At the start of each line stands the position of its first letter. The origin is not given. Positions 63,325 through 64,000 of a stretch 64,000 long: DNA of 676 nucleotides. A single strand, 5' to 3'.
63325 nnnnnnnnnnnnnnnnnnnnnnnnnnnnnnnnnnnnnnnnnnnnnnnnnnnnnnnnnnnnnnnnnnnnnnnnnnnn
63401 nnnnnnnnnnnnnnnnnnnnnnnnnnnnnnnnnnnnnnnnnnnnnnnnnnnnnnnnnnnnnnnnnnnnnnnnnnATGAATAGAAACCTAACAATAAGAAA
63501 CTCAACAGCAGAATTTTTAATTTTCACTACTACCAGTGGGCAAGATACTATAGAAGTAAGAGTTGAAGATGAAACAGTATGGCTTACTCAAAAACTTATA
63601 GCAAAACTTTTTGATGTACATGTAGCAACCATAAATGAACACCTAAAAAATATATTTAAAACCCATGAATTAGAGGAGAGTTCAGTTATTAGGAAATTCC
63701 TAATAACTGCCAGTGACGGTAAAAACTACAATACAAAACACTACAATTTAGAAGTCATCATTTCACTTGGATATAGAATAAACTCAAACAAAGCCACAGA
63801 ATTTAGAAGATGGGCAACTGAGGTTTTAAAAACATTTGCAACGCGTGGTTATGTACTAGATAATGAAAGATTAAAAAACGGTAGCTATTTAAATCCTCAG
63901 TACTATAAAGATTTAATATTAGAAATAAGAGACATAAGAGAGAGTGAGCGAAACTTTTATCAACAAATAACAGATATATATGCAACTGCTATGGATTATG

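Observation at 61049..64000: Unassigned AT-rich cassette of three overlapping genes: J-domain/SWIM/zinc-ribbon protein, multi-zinc-ribbon protein and RhuM-like protein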

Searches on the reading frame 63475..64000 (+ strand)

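Call 6: search_protein_families(library=pfam, proteins=[window:63475-64000:+], max_evalue=1)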
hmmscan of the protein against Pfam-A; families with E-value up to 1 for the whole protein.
window:63475-64000:+ (175 aa): 3 families
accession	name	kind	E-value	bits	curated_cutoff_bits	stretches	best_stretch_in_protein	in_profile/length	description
PF13310.11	Virulence_RhuM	-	4.9e-43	147.7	33.7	1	70-175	1-108/252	Virulence protein RhuM family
PF02498.22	Bro-N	-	0.0061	17.6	25.6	1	28-118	4-94/96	BRO family, N-terminal domain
PF13613.12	HTH_Tnp_4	-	0.16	12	27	1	37-60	20-43/53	Helix-turn-helix of DDE superfamily endonuclease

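Call 7: search_protein_families(library=padloc, proteins=[window:63475-64000:+], max_evalue=1)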
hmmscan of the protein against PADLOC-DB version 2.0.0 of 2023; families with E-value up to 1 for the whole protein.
window:63475-64000:+ (175 aa): 43 families (the best 25 are shown)
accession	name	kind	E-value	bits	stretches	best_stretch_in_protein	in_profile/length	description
PDLC04870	PDC-S05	-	5.9e-80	265.7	1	7-175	4-172/214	-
PDLC04851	PDC-S05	-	7.6e-75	250.1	1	1-175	1-176/342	-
PDLC04853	PDC-S05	-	1.2e-68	229.7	1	10-175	4-170/336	-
PDLC04868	PDC-S05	-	2.2e-68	228.8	1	9-175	3-173/335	-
PDLC04876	PDC-S05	-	2.7e-66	220.6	1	9-171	5-170/174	-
PDLC04852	PDC-S05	-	2.4e-65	218.7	1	8-175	7-176/346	-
PDLC04843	PDC-S05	-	2.5e-60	202.4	1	10-175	4-167/330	-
PDLC04871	PDC-S05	-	5.8e-58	194.9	1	7-175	126-298/468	-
PDLC04858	PDC-S05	-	5e-52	173.3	1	11-138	4-131/138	-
PDLC04854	PDC-S05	-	1e-48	163.8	1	12-135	4-130/212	-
PDLC04872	PDC-S05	-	3.9e-47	157.8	1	11-137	4-133/152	-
PDLC04965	PDC-S23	-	6.6e-47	158.5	1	11-137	4-133/327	-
PDLC04964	PDC-S23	-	5.8e-46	155.2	1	12-136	4-131/331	-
PDLC04874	PDC-S05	-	8.4e-46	153.5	1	10-134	4-126/165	-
PDLC04963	PDC-S23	-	9.9e-44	148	1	17-142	7-123/312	-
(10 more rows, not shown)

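Call 8: search_protein_families(library=ncbifam, proteins=[window:63475-64000:+], max_evalue=1)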
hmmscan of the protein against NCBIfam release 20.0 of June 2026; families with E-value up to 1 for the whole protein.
window:63475-64000:+ (175 aa): 0 families
